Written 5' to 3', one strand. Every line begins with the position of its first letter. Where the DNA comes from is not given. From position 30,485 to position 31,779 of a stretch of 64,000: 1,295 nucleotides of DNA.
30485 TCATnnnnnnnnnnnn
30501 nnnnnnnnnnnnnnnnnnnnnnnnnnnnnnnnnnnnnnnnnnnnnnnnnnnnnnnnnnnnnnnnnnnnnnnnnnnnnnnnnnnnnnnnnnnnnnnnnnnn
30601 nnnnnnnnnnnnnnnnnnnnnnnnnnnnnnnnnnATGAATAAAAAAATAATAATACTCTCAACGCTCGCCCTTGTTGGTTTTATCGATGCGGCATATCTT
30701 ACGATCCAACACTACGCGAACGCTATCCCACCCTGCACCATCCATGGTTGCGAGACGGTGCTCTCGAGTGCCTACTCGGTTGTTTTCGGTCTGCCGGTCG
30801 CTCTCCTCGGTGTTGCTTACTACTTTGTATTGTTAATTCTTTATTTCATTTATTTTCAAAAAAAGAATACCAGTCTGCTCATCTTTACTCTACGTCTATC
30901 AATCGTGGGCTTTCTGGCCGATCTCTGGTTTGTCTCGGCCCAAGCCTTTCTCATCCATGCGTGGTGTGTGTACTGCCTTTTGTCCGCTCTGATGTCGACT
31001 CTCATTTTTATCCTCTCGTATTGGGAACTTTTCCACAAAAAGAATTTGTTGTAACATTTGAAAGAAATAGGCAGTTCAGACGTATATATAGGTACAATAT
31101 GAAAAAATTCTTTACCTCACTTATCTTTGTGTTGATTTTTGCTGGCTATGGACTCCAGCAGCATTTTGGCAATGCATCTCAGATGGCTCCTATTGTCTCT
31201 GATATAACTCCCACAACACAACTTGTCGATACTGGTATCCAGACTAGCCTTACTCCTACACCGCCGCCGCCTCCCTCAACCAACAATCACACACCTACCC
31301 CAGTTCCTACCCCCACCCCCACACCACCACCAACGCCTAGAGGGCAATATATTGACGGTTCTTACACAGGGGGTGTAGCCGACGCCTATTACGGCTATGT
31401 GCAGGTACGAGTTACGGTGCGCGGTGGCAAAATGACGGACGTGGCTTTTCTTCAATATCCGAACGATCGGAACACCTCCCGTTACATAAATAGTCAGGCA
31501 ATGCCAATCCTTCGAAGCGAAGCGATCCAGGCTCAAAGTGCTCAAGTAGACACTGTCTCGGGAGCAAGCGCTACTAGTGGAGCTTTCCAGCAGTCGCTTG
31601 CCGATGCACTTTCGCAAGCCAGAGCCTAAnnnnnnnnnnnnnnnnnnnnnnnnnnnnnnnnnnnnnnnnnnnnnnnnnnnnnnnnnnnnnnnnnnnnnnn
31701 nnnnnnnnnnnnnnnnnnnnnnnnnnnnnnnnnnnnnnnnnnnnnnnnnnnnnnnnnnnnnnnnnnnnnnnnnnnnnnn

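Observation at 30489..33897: Compact flavin-based extracytosolic electron-transfer module: basic peptide, VKOR, secreted FMN-binding protein, ApbE, membrane FNR-like reductase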

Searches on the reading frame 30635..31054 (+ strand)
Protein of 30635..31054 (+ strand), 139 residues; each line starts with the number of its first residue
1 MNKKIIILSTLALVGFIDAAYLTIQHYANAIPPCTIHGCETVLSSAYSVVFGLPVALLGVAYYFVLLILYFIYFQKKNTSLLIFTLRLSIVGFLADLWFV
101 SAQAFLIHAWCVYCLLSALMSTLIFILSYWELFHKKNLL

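Call 3: search_protein_families(library=pfam, proteins=[window:30635-31054:+], max_evalue=0.01)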
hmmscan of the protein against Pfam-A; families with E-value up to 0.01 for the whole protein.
window:30635-31054:+ (139 aa): 1 family
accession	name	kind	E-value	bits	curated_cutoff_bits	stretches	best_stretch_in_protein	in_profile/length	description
PF07884.19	VKOR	-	5e-25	88.6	27.5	1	7-128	2-133/134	Vitamin K epoxide reductase family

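Call 4: search_protein_families(library=ncbifam, proteins=[window:30635-31054:+], max_evalue=0.01)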
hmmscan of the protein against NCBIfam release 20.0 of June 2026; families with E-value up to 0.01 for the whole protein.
window:30635-31054:+ (139 aa): 2 families
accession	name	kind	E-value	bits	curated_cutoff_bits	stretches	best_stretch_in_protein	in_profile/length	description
NF011480.0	PRK14889.1-4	equivalog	3.1e-11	43.8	120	1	8-126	9-124/132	VKOR family protein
NF011478.0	PRK14889.1-1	equivalog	0.0014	18.6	182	1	29-120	42-132/152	VKOR family protein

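Call 41: find_encoding_contigs(protein=window:30635-31054:+, flank=2000, max_places=2)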
Protein window:30635-31054:+ (139 aa): no gene with exactly this product is on record in the collection.

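Call 43: find_homologous_proteins(query=window:30635-31051:+, max_evalue=0.001)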
Query window:30635-31051:+ (139 aa): 38 proteins with E <= 0.001 among 194 candidates.
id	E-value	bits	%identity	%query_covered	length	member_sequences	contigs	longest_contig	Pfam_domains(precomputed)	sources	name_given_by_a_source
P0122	6.4e-82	291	100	100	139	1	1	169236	PF07884.20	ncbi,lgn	-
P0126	8.7e-55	203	69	89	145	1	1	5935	PF07884.20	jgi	jgi:uncharacterized membrane protein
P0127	1.1e-52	196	68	88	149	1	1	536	PF07884.20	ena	-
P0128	1.5e-52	196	64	95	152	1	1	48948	PF07884.20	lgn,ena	-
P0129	1.8e-52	195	63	96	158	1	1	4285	PF07884.20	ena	-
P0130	3.5e-52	194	64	96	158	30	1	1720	PF07884.20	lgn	-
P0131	6.3e-52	193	64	95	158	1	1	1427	PF07884.20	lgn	-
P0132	1.3e-49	186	64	94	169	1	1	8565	PF07884.20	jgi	jgi:uncharacterized membrane protein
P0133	1.7e-49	186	59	96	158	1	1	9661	PF07884.20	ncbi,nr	ncbi:MAG: vitamin K epoxide reductase family protein [Patescibacteria group bacterium]|nr:vitamin K 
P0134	1.0e-48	183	62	88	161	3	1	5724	PF07884.20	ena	-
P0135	1.2e-47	180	65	91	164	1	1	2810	PF07884.20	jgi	jgi:uncharacterized membrane protein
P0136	1.3e-34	137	53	94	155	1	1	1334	PF07884.20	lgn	-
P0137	2.9e-33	133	51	94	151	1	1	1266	PF07884.20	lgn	-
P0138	1.3e-31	128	49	94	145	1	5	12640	PF07884.20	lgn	-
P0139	8.0e-31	125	49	89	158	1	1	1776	PF07884.20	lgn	-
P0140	1.4e-30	124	50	88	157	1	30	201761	PF07884.20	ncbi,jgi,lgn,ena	jgi:uncharacterized membrane protein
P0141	3.3e-29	120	50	81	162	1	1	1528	PF07884.20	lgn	-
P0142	3.4e-29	120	51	88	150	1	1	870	PF07884.20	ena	-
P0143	5.1e-28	116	50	90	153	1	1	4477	PF07884.20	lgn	-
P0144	1.2e-26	112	46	99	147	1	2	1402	PF07884.20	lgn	-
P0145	4.4e-26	110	42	86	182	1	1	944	PF07884.20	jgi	jgi:uncharacterized membrane protein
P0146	7.4e-26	109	46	86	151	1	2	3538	PF07884.20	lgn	-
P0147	4.0e-25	107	39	86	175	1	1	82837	PF07884.20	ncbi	-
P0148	6.5e-25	106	46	94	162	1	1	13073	PF07884.20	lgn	-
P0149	7.7e-25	106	48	96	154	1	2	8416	PF07884.20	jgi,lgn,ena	jgi:uncharacterized membrane protein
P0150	1.2e-24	105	46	98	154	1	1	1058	PF07884.20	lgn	-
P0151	4.9e-24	103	42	99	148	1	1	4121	PF07884.20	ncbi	-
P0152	1.0e-23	102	52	90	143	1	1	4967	PF07884.20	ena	-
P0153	1.5e-22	98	44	88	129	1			PF07884.20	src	-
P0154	4.0e-21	94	44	90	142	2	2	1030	PF07884.20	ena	-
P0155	3.2e-19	88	43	90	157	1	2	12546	PF07884.20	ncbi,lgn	-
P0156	9.7e-19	86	44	93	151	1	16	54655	PF07884.20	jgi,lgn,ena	-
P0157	3.8e-15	74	46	71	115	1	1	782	PF07884.20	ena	-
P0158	1.3e-13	69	46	71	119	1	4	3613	PF07884.20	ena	-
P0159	1.4e-12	66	42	89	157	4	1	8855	PF07884.20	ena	-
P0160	1.2e-10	60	37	86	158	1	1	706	PF07884.20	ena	-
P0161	1.3e-10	60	38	73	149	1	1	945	PF07884.20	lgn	-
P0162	1.0e-8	54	35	87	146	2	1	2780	PF07884.20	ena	-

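Call 44: find_encoding_contigs(protein=P0128, flank=6000, max_places=2)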
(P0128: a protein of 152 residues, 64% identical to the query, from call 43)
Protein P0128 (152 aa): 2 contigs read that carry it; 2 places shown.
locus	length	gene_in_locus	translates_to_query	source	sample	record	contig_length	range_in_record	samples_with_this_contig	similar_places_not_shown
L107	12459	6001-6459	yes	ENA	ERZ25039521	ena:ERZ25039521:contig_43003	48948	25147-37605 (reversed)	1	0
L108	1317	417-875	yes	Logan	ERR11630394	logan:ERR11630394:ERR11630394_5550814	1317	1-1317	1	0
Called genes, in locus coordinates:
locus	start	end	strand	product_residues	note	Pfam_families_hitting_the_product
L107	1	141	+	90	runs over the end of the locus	-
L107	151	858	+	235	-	PF13489:Methyltransf_23 (weak), PF13649:Methyltransf_25, PF13847:Methyltransf_31 (weak), PF08241:Methyltransf_11, PF08242:Methyltransf_12 (weak)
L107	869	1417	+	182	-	PF11611:DUF4352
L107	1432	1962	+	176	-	PF00300:His_Phos_1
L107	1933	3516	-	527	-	PF00239:Resolvase, PF07508:Recombinase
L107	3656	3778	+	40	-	PF09851:SHOCT (weak)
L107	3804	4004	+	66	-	-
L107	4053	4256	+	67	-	-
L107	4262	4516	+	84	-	PF18893:DUF5652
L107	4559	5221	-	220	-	PF03703:bPH_2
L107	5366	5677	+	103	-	PF13462:Thioredoxin_4 (weak)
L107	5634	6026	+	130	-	PF01323:DSBA, PF13462:Thioredoxin_4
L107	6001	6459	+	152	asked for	PF07884:VKOR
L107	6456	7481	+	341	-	-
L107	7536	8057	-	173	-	-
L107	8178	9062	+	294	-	PF00763:THF_DHG_CYH, PF02882:THF_DHG_CYH_C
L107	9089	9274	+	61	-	-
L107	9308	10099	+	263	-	PF04402:SIMPL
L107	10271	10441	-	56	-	-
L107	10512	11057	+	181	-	PF02357:NusG, PF00467:KOW (weak)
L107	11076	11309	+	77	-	-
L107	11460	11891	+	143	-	PF03946:Ribosomal_L11_N, PF00298:Ribosomal_L11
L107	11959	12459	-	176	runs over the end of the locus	PF00186:DHFR_1, PF01872:RibD_C (weak)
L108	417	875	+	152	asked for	PF07884:VKOR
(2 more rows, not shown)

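Call 45: find_encoding_contigs(protein=P0133, flank=6000, max_places=2)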
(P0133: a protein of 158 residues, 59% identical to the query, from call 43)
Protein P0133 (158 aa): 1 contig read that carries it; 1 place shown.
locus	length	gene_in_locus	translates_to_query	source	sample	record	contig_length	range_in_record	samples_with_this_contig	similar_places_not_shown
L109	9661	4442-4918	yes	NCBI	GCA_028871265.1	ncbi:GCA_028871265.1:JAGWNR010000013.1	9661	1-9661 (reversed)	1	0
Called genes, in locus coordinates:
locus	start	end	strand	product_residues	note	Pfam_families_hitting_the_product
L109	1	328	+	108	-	PF12840:HTH_20, PF01022:HTH_5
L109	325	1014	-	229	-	PF03703:bPH_2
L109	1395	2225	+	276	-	-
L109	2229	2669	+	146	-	PF02590:SPOUT_MTase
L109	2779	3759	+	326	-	-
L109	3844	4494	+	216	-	PF13462:Thioredoxin_4, PF01323:DSBA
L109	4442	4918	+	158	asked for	PF07884:VKOR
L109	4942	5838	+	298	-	PF10672:Methyltrans_SAM (weak), PF03602:Cons_hypoth95 (weak)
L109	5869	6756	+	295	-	PF00763:THF_DHG_CYH, PF02882:THF_DHG_CYH_C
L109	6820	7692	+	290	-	PF04402:SIMPL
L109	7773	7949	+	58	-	PF00584:SecE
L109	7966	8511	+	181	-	PF02357:NusG, PF00467:KOW (weak)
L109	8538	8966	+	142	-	PF03946:Ribosomal_L11_N, PF00298:Ribosomal_L11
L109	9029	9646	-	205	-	PF00300:His_Phos_1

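Call 46: find_encoding_contigs(protein=P0132, flank=6000, max_places=2)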
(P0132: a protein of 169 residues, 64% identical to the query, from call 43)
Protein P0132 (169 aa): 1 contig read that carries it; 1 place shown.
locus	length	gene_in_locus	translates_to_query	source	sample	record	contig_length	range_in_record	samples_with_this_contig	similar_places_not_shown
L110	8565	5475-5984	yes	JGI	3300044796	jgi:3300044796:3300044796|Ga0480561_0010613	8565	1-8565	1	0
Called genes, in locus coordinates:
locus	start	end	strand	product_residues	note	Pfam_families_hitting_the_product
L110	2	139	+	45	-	?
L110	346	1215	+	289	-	PF00800:PDT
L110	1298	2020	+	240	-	PF00106:adh_short, PF13561:adh_short_C2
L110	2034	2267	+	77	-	PF01817:CM_2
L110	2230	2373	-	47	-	-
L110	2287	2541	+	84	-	PF18910:DUF5665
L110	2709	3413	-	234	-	PF03703:bPH_2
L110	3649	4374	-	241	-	PF01487:DHquinase_I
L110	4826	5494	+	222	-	PF13462:Thioredoxin_4, PF01323:DSBA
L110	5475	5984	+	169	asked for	PF07884:VKOR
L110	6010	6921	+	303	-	PF10672:Methyltrans_SAM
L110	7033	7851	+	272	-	-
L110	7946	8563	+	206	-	?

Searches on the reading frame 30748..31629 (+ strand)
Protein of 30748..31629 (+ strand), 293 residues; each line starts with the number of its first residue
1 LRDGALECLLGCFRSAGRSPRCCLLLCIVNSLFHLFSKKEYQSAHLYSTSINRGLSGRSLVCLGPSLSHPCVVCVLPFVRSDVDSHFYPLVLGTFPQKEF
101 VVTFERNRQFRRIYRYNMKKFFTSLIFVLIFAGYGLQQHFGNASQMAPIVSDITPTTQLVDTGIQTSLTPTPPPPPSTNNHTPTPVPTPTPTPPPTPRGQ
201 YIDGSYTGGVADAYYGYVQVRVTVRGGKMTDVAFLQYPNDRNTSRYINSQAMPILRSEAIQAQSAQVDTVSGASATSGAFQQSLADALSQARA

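Call 3: search_protein_families(library=pfam, proteins=[window:30748-31629:+], max_evalue=0.01)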
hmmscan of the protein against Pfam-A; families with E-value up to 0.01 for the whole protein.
window:30748-31629:+ (293 aa): 1 family
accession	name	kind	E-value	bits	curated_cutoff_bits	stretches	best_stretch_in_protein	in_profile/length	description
PF04205.19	FMN_bind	-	8.2e-08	33.2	22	1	214-289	2-77/77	FMN-binding domain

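Call 4: search_protein_families(library=ncbifam, proteins=[window:30748-31629:+], max_evalue=0.01)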
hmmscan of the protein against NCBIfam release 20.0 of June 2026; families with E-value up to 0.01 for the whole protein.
window:30748-31629:+ (293 aa): 2 families
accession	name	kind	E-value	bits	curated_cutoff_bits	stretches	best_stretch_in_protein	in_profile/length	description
NF041057.1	Rcas_1661_fam_Se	equivalog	0.0046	16.5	190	1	126-213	4-89/247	Rcas_1661 family thioredoxin-like (seleno)lipoprotein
NF052345.1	S_layer_anammox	exception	0.0094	13.3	1400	0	157-218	1270-1327/1596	Kustd1514 family S-layer glycoprotein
